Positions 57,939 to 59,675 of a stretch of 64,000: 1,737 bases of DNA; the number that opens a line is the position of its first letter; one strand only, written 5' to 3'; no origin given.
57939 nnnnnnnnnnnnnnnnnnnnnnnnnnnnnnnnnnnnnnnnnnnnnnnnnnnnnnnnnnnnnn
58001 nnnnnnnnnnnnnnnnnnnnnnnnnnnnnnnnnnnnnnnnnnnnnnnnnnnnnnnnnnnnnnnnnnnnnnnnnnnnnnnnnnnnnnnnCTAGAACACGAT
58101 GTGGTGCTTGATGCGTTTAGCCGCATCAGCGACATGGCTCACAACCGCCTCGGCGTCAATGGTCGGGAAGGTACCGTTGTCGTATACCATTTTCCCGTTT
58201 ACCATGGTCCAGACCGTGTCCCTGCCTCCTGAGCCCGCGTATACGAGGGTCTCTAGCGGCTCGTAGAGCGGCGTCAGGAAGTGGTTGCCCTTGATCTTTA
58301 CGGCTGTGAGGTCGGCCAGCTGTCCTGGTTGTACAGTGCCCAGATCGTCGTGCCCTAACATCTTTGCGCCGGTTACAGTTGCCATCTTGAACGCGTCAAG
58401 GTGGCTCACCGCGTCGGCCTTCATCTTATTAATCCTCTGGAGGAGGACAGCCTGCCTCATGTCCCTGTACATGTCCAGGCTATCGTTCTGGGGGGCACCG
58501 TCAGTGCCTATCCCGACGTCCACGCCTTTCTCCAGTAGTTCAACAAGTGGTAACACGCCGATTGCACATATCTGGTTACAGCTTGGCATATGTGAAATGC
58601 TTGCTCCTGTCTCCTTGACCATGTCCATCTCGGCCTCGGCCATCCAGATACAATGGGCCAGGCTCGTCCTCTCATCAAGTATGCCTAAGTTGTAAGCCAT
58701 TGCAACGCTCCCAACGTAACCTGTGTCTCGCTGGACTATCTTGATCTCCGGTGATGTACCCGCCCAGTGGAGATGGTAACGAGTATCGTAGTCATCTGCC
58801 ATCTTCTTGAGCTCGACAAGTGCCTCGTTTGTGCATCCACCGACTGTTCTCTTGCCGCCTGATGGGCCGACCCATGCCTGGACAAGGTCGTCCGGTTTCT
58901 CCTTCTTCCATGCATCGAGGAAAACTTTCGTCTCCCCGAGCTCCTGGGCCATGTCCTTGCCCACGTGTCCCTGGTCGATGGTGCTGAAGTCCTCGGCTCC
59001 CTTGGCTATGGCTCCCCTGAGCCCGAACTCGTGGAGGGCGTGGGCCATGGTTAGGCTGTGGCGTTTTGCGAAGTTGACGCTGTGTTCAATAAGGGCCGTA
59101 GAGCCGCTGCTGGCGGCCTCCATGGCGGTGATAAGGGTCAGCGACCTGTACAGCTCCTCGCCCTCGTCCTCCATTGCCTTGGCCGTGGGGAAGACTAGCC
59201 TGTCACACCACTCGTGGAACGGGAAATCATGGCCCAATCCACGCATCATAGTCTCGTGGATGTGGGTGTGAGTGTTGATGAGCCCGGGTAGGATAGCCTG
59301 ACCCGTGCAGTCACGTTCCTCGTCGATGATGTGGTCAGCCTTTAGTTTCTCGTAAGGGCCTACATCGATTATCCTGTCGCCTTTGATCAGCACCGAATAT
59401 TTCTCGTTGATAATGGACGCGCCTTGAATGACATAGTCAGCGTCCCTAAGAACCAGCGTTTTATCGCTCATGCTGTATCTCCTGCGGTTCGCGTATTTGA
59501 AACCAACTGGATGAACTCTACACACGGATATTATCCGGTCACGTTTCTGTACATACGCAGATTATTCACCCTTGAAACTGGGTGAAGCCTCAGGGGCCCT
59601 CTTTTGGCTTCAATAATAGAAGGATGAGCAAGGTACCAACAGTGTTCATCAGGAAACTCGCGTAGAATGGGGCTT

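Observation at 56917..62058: Cytoplasmic reductive-dehalogenase-like gene translationally coupled to a TRZ/ATZ-type amidohydrolase behind two MFS transporters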

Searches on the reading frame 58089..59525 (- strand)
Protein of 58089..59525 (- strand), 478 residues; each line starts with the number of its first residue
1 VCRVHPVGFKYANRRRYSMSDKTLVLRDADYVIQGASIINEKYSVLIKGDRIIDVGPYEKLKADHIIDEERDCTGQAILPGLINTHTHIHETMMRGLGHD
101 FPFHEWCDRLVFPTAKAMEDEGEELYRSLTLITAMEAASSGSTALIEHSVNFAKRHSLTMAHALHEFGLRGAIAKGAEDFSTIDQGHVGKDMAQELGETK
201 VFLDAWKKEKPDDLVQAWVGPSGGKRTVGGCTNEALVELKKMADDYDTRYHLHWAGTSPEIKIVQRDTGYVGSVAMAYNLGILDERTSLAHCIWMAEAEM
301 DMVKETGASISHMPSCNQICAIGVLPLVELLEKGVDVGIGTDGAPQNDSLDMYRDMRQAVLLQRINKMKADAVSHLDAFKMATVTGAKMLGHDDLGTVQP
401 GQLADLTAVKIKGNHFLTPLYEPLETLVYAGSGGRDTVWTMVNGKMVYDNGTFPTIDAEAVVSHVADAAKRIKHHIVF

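Call 3: search_protein_families(library=pfam, proteins=[window:58089-59525:-], max_evalue=0.01)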
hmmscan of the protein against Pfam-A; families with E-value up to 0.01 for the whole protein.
window:58089-59525:- (478 aa): 3 families
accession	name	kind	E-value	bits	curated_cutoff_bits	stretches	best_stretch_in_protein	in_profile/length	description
PF01979.26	Amidohydro_1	-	6.6e-48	164.1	25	1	78-447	2-345/345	Amidohydrolase family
PF07969.17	Amidohydro_3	-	4.3e-14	53.3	29.7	1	177-448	211-472/472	Amidohydrolase family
PF22039.1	HUTI_composite_bact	-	5.5e-05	23.1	25.5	1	45-65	3-23/26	Imidazolonepropionase-like composite domain, bacteria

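Call 4: search_protein_families(library=ncbifam, proteins=[window:58089-59525:-], max_evalue=0.01)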
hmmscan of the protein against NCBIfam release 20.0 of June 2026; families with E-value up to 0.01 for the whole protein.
window:58089-59525:- (478 aa): 56 families (the best 25 are shown)
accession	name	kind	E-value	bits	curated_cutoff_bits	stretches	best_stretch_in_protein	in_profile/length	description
NF005557.0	PRK07228.1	equivalog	1e-84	284.9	522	1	23-474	2-439/445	5'-deoxyadenosine deaminase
NF004701.0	PRK06038.1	equivalog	1.3e-80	271.3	609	1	34-473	9-427/432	N-ethylammeline chlorohydrolase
NF006549.0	PRK09045.1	equivalog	1.9e-68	231.2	540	1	29-474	14-441/444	TRZ/ATZ family hydrolase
NF006252.0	PRK08393.1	equivalog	1.7e-67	228.3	617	1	28-470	6-421/424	N-ethylammeline chlorohydrolase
NF006055.0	PRK08203.1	equivalog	2.7e-64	217.4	532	1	21-473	3-451/455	8-oxoguanine deaminase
NF005540.0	PRK07203.1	equivalog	5.9e-52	176.8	444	1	34-474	12-440/444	putative aminohydrolase SsnA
TIGR03314.1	Se_ssnA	subfamily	1.8e-48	165.5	455.5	1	35-472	12-437/441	putative selenium metabolism protein SsnA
NF012037.0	PRK15493.1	equivalog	7.2e-47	160.2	779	1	38-464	19-425/435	bifunctional S-methyl-5'-thioadenosine deaminase/S-adenosylhomocysteine deaminase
NF006056.0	PRK08204.1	subfamily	6.2e-46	157.1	391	1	41-475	23-443/449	hypothetical protein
NF009059.0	PRK12393.1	equivalog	1.6e-43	149.1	543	1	22-473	5-456/460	amidohydrolase family protein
NF004995.0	PRK06380.1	subfamily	1.9e-42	145.7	567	1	42-462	21-413/418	metal-dependent hydrolase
NF005211.0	PRK06687.1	equivalog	1.2e-41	142.9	703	2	230-456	192-417/419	TRZ/ATZ family protein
NF004801.0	PRK06151.1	subfamily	4.2e-41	141.3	416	1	44-464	26-454/491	chlorohydrolase family protein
TIGR02967.1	guan_deamin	equivalog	3.9e-40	138.1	375.4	1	45-418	9-369/401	guanine deaminase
NF006679.0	PRK09228.1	subfamily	1.3e-31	109.8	351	1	37-418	26-394/433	guanine deaminase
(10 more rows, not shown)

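Call 8: search_solved_structures(query=window:58089-59471:-, max_evalue=1e-20, show_alignments=1)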
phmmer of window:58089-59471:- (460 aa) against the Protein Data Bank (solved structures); distinct sequences matched with E-value up to 1e-20: 20.
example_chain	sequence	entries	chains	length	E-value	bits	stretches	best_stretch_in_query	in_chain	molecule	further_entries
3hpa_A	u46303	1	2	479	3e-44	154.7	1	4-445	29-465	AMIDOHYDROLASE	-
7ww2_A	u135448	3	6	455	7.3e-41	143.5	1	26-445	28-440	8-oxoguanine deaminase | Hydroxydechloroatrazine ethylaminohydrolase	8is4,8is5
3lnp_A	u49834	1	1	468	7.9e-41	143.4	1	25-454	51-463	Amidohydrolase family Protein OLEI01672_1_465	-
4dyk_A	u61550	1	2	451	1.6e-38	135.8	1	15-448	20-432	AMIDOHYDROLASE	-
4gbd_A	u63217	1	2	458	1.7e-38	135.7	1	15-448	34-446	Putative uncharacterized protein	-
1p1m_A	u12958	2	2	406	7.9e-38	133.5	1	260-452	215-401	Hypothetical protein TM0936 | Uncharacterized protein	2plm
1j6p_A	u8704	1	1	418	7.9e-38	133.5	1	260-452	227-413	METAL-DEPENDENT HYDROLASE OF CYTOSINEDEMANIASE/CHLOROHYDROLASE FAMILY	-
4f0r_A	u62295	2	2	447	2.5e-37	131.9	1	22-454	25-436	5-methylthioadenosine/S-adenosylhomocysteine deaminase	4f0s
4v1x_A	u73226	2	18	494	7.5e-37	130.3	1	29-452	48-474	ATRAZINE CHLOROHYDROLASE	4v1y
4dzh_A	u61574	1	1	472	9.9e-36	126.6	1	10-446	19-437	AMIDOHYDROLASE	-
3lsb_A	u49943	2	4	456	1.1e-25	93.5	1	25-447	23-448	Triazine hydrolase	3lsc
3ls9_A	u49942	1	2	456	1.1e-25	93.5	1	25-447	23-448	Triazine hydrolase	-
5hmf_A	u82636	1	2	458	2.4e-25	92.4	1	24-447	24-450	Triazine hydrolase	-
5hme_A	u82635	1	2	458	2.4e-25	92.4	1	24-447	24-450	Triazine hydrolase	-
5hmd_A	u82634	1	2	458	2.6e-25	92.2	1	24-447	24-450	Triazine hydrolase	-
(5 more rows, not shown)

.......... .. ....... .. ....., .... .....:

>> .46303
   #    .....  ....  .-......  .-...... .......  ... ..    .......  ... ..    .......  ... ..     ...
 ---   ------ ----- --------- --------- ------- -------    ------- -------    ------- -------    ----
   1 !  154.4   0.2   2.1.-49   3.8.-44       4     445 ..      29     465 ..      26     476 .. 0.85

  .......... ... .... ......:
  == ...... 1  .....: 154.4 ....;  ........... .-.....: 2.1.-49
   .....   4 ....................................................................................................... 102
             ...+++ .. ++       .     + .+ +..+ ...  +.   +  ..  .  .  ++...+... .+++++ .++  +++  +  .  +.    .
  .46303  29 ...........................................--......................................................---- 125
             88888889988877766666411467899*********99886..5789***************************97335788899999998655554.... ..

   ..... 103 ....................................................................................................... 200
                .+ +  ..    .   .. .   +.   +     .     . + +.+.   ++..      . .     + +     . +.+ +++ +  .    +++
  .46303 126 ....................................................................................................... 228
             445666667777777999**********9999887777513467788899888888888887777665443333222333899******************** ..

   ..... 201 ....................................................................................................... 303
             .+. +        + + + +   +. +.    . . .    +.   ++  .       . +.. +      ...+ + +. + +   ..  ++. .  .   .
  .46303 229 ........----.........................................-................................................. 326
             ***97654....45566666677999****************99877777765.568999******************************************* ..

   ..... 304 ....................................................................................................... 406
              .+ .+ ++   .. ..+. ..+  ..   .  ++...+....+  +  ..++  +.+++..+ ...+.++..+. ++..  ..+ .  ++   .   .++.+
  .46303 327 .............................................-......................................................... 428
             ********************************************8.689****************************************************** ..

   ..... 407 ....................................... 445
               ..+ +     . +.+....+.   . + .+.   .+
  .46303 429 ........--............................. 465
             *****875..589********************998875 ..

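Call 32: find_homologous_proteins(query=window:58089-59471:-, max_evalue=1e-20)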
Query window:58089-59471:- (460 aa): 1034 proteins with E <= 1e-20 among 8000 candidates; the best 120 are listed.
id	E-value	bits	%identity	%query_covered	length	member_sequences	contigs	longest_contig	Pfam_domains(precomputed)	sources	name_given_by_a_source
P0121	0.0e+0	1016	96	100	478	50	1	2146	PF07969.18,PF22039.2,PF01979.27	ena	-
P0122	5.7e-284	960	90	100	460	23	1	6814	PF07969.18,PF01979.27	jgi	jgi:5-methylthioadenosine/S-adenosylhomocysteine deaminase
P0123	4.8e-280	947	88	100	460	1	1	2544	PF07969.18,PF01979.27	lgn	-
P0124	8.4e-276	933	87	100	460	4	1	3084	PF07969.18,PF01979.27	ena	-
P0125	1.2e-272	922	87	100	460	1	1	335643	PF07969.18,PF01979.27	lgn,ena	-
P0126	8.0e-272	920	87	100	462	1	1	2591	PF07969.18,PF01979.27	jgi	-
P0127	1.0e-270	916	86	100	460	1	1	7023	PF07969.18,PF01979.27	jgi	jgi:5-methylthioadenosine/S-adenosylhomocysteine deaminase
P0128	3.1e-269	911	85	100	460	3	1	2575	PF07969.18,PF01979.27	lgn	-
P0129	9.0e-268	906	84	100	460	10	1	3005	PF07969.18,PF01979.27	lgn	-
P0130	4.0e-266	901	84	100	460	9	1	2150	PF07969.18,PF01979.27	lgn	-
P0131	1.4e-262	889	82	100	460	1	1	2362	PF07969.18,PF01979.27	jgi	jgi:5-methylthioadenosine/S-adenosylhomocysteine deaminase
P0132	2.6e-260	882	84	100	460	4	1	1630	PF07969.18,PF01979.27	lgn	-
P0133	3.5e-260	881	82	100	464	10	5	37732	PF07969.18,PF01979.27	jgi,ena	-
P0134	1.6e-255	866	79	100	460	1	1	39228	PF07969.18,PF01979.27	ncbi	-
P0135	5.5e-220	749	71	100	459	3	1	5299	PF07969.18,PF01979.27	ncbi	-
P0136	2.6e-217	740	70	100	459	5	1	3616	PF07969.18,PF01979.27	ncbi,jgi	ncbi:MAG: amidohydrolase family protein [Candidatus Thorarchaeota archaeon]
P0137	6.3e-217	739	71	99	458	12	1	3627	PF07969.18,PF01979.27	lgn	-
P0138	2.6e-205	700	65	100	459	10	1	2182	PF07969.18,PF01979.27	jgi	-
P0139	1.9e-204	698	65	100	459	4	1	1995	PF07969.18,PF01979.27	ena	-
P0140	3.6e-202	690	66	100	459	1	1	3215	PF07969.18,PF01979.27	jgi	-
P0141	1.8e-201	688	65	100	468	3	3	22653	PF07969.18,PF01979.27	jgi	-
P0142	3.6e-201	687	64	100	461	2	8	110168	PF07969.18,PF01979.27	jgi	jgi:5-methylthioadenosine/S-adenosylhomocysteine deaminase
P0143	7.7e-200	682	65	100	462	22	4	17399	PF07969.18,PF01979.27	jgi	jgi:5-methylthioadenosine/S-adenosylhomocysteine deaminase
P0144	1.4e-197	675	64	100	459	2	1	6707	PF07969.18,PF01979.27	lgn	-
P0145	1.6e-196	672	64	100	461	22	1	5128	PF07969.18,PF01979.27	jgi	-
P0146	6.0e-194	663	63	99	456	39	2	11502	PF07969.18,PF01979.27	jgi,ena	-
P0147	1.7e-193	662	63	99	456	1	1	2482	PF07969.18,PF01979.27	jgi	-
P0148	3.7e-193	660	63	99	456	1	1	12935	PF07969.18,PF01979.27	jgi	jgi:5-methylthioadenosine/S-adenosylhomocysteine deaminase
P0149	2.9e-192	657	86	73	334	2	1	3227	PF07969.18,PF01979.27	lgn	-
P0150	1.6e-190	652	67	91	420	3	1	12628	PF07969.18,PF01979.27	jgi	-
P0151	6.6e-185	633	83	72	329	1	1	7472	PF01979.27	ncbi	ncbi:MAG: amidohydrolase family protein, partial [Promethearchaeota archaeon]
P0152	8.8e-172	590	58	100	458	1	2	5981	PF07969.18,PF01979.27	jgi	jgi:cytosine/adenosine deaminase-related metal-dependent hydrolase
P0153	8.2e-171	587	58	99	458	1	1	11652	PF07969.18,PF01979.27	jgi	jgi:5-methylthioadenosine/S-adenosylhomocysteine deaminase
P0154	1.8e-168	579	56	99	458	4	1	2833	PF07969.18,PF01979.27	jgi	jgi:5-methylthioadenosine/S-adenosylhomocysteine deaminase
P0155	3.4e-167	575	57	100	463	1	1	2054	PF07969.18,PF01979.27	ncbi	-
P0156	1.6e-166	573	55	100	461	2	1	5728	PF07969.18,PF01979.27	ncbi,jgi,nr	ncbi:MAG: amidohydrolase [Deltaproteobacteria bacterium]|nr:amidohydrolase [Deltaproteobacteria bact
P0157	6.4e-166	571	55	99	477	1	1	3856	PF07969.18,PF01979.27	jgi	jgi:5-methylthioadenosine/S-adenosylhomocysteine deaminase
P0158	2.1e-165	569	56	100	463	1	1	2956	PF07969.18,PF01979.27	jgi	-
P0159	3.2e-165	568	56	100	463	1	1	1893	PF07969.18,PF01979.27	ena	-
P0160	4.0e-165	568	54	100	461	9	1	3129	PF07969.18,PF01979.27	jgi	-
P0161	1.4e-164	566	56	100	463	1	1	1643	PF07969.18,PF01979.27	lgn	-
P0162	1.4e-164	566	56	100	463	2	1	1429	PF07969.18,PF01979.27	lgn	-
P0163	1.9e-164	566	56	100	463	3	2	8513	PF07969.18,PF01979.27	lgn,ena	-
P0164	2.2e-164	566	55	98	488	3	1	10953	PF07969.18,PF01979.27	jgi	-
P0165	1.6e-163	563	55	100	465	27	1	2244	PF07969.18,PF01979.27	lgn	-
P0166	1.8e-163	563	55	100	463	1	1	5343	PF07969.18,PF01979.27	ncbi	-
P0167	1.8e-163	563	55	100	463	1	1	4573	PF07969.18,PF01979.27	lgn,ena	-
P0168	3.6e-163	562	55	100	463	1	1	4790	PF07969.18,PF01979.27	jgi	jgi:5-methylthioadenosine/S-adenosylhomocysteine deaminase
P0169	8.4e-163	560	55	100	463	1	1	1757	PF07969.18,PF01979.27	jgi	jgi:5-methylthioadenosine/S-adenosylhomocysteine deaminase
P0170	1.4e-162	560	55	100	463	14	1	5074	PF07969.18,PF01979.27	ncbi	-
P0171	1.6e-162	559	55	100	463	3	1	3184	PF07969.18,PF01979.27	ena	-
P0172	4.1e-162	558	55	98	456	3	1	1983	PF07969.18,PF01979.27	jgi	-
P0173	9.7e-162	557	55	100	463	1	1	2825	PF07969.18,PF01979.27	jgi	jgi:5-methylthioadenosine/S-adenosylhomocysteine deaminase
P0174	1.1e-161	557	55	100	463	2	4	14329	PF07969.18,PF01979.27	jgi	-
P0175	1.2e-161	557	55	100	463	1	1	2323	PF07969.18,PF01979.27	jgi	jgi:5-methylthioadenosine/S-adenosylhomocysteine deaminase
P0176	2.2e-161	556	54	100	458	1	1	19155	PF07969.18,PF01979.27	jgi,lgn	jgi:5-methylthioadenosine/S-adenosylhomocysteine deaminase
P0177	2.3e-161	556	55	100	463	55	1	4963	PF07969.18,PF01979.27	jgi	-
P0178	2.5e-161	555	54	100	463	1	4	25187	PF07969.18,PF01979.27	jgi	jgi:5-methylthioadenosine/S-adenosylhomocysteine deaminase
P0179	2.8e-161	555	55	98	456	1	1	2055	PF07969.18,PF01979.27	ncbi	-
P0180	3.4e-161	555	54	100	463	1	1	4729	PF07969.18,PF01979.27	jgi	jgi:5-methylthioadenosine/S-adenosylhomocysteine deaminase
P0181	5.7e-161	554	55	99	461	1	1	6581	PF07969.18,PF01979.27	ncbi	-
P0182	8.5e-160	550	54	100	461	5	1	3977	PF07969.18,PF01979.27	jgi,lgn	-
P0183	1.2e-159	550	54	100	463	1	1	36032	PF07969.18,PF01979.27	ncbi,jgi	ncbi:MAG: amidohydrolase family protein [Promethearchaeota archaeon]|jgi:5-methylthioadenosine/S-ade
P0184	1.4e-159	550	54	100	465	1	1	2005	PF07969.18,PF01979.27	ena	-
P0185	6.7e-159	547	55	98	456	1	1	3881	PF07969.18,PF01979.27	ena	-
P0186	7.6e-158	544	53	99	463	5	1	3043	PF07969.18,PF01979.27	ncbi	-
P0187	1.1e-157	543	53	100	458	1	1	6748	PF07969.18,PF01979.27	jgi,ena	-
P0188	3.1e-156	539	52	98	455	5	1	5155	PF07969.18,PF01979.27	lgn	-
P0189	3.6e-156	539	54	100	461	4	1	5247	PF07969.18,PF01979.27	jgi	jgi:5-methylthioadenosine/S-adenosylhomocysteine deaminase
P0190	1.4e-153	530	51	99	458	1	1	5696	PF07969.18,PF01979.27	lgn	-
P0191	3.0e-150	519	51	98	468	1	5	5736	PF07969.18,PF01979.27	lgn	-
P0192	3.8e-149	515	65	75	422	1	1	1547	PF07969.18,PF01979.27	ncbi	-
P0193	4.8e-143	495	57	87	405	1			PF07969.18,PF01979.27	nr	nr:amidohydrolase family protein [Anaerolineae bacterium] NIO00315.1 amidohydrolase family protein [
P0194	4.1e-132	459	64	69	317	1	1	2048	PF07969.18,PF01979.27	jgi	jgi:cytosine/adenosine deaminase-related metal-dependent hydrolase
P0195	1.3e-130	454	65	66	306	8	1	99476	PF07969.18,PF01979.27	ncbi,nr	ncbi:amidohydrolase family protein [Candidatus Bathyarchaeota archaeon]|nr:amidohydrolase family pro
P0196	7.9e-126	438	58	75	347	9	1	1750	PF07969.18,PF01979.27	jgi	jgi:5-methylthioadenosine/S-adenosylhomocysteine deaminase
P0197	5.9e-118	413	54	75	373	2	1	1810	PF07969.18,PF01979.27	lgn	-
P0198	4.2e-100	354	40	98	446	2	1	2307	PF07969.18,PF01979.27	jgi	-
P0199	9.0e-96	339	40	94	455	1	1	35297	PF07969.18,PF22039.2,PF01979.27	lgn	-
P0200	1.9e-92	329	38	98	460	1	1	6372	PF07969.18,PF01979.27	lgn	-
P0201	1.3e-91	326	39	98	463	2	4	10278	PF07969.18,PF22039.2,PF01979.27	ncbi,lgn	-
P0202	5.7e-61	225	32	96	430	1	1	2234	PF07969.18,PF01979.27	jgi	jgi:5-methylthioadenosine/S-adenosylhomocysteine deaminase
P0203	1.0e-58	217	32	97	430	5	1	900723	PF07969.18,PF01979.27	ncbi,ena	-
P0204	1.6e-58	217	31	97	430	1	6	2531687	PF07969.18,PF01979.27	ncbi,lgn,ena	-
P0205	2.6e-58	216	30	95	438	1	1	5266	PF07969.18,PF01979.27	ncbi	-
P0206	3.6e-58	216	31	97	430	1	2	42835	PF07969.18,PF01979.27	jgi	jgi:5-methylthioadenosine/S-adenosylhomocysteine deaminase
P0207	1.0e-57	214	32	96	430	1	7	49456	PF07969.18,PF01979.27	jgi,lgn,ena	-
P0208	9.6e-57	211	32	96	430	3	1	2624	PF07969.18,PF01979.27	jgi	jgi:5-methylthioadenosine/S-adenosylhomocysteine deaminase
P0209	1.3e-56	210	30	97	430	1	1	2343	PF07969.18,PF01979.27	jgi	jgi:5-methylthioadenosine/S-adenosylhomocysteine deaminase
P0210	2.3e-56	210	31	98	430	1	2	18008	PF07969.18,PF01979.27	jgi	jgi:5-methylthioadenosine/S-adenosylhomocysteine deaminase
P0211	4.2e-56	209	30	97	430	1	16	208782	PF07969.18,PF01979.27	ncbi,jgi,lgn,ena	jgi:5-methylthioadenosine/S-adenosylhomocysteine deaminase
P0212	4.5e-56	209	30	97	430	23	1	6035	PF07969.18,PF01979.27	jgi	jgi:5-methylthioadenosine/S-adenosylhomocysteine deaminase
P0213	4.7e-56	209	31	98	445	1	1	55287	PF07969.18,PF01979.27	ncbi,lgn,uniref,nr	ncbi:5'-deoxyadenosine deaminase [Domibacillus indicus]|uniref:5'-deoxyadenosine deaminase n=1 Tax=D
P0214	9.4e-56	208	31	97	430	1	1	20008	PF07969.18,PF01979.27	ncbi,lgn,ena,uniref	ncbi:MAG: amidohydrolase family protein [Methanobacterium sp.]|uniref:amidohydrolase family protein 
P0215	1.0e-55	207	30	97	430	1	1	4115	PF07969.18,PF01979.27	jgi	jgi:5-methylthioadenosine/S-adenosylhomocysteine deaminase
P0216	1.1e-55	207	30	99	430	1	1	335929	PF07969.18,PF01979.27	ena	-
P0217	1.3e-55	207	31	95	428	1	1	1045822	PF07969.18,PF01979.27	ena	-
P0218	1.5e-55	207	30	99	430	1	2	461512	PF07969.18,PF01979.27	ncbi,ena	-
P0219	2.5e-55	206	33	93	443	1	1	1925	PF07969.18,PF22039.2,PF01979.27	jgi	-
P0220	5.0e-55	205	31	97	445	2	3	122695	PF07969.18,PF01979.27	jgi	jgi:5-methylthioadenosine/S-adenosylhomocysteine deaminase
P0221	8.2e-55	204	32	93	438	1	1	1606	PF07969.18,PF01979.27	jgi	-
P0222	1.3e-54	204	34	93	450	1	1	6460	PF07969.18,PF01979.27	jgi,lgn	jgi:5-methylthioadenosine/S-adenosylhomocysteine deaminase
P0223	4.8e-54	202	31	93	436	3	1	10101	PF07969.18,PF01979.27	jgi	-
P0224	4.9e-54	202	33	92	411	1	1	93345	PF07969.18,PF01979.27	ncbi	-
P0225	4.9e-54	202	30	97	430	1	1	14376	PF07969.18,PF01979.27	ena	-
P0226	7.7e-54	201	31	99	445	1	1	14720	PF07969.18,PF01979.27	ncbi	-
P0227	8.0e-54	201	28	98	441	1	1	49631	PF07969.18,PF01979.27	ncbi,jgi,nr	ncbi:amidohydrolase [Patescibacteria group bacterium]|nr:amidohydrolase [Patescibacteria group bacte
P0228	8.2e-54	201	31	97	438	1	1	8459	PF07969.18,PF01979.27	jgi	jgi:5-methylthioadenosine/S-adenosylhomocysteine deaminase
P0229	8.6e-54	201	32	94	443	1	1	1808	PF07969.18,PF01979.27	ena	-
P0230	1.0e-53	201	29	100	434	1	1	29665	PF07969.18,PF01979.27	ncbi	ncbi:amidohydrolase family protein [Methanobrevibacter sp.]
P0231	1.4e-53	200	28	99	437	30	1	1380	PF07969.18,PF01979.27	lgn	-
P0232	1.9e-53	200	29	93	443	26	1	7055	PF07969.18,PF22039.2,PF01979.27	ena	-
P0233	2.0e-53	200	31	98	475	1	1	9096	PF07969.18,PF01979.27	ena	-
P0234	3.0e-53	199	28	100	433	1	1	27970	PF07969.18,PF01979.27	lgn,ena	-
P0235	3.2e-53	199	31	95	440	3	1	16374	PF07969.18,PF01979.27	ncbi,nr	ncbi:MAG TPA: amidohydrolase family protein [Nitrospirae bacterium]|nr:amidohydrolase family protein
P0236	3.8e-53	199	31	99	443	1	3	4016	PF07969.18,PF22039.2,PF01979.27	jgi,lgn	-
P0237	5.0e-53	199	30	95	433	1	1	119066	PF07969.18,PF01979.27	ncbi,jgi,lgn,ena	-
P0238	6.6e-53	198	33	88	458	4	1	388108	PF07969.18,PF01979.27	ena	-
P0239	9.3e-53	198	29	99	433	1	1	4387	PF07969.18,PF01979.27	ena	-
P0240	1.0e-52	198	31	98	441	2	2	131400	PF07969.18,PF01979.27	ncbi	-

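Call 36: find_related_loci(query=A2, collection=metagenome_contigs, flank=6000)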
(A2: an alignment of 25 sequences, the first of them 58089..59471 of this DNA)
Query A2 (460 aa) in metagenome_contigs; peptide patterns used: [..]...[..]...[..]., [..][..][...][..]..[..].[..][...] (x = any residue, [..] = any of these).
599 stretches matched a pattern (row limit reached: there are more); 543 encode a relative of the query (tblastn E <= 1e-3); the best 80 are kept; 80 distinct loci.
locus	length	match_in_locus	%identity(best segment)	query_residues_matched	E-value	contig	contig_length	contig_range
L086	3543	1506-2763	76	41-458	2e-179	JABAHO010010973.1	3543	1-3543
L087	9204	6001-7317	29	2-455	2e-59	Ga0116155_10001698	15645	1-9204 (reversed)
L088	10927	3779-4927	32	57-458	8e-59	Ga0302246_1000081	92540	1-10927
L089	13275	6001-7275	32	23-458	4e-58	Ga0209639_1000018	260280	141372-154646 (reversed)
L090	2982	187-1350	32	51-458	4e-58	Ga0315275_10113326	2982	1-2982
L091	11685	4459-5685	32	26-455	5e-57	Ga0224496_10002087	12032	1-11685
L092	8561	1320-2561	30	23-455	1e-55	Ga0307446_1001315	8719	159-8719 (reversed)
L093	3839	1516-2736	30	29-458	2e-55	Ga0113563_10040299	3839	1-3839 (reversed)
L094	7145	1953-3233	30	14-455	2e-55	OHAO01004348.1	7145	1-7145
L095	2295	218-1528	31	7-455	2e-56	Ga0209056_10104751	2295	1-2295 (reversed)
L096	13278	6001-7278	30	5-448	2e-55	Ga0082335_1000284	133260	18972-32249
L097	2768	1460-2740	30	14-455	9e-56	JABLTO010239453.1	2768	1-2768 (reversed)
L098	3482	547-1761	31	26-454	4e-55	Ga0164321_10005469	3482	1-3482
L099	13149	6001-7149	33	57-456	7e-55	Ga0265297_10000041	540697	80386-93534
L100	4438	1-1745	29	54-458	5e-55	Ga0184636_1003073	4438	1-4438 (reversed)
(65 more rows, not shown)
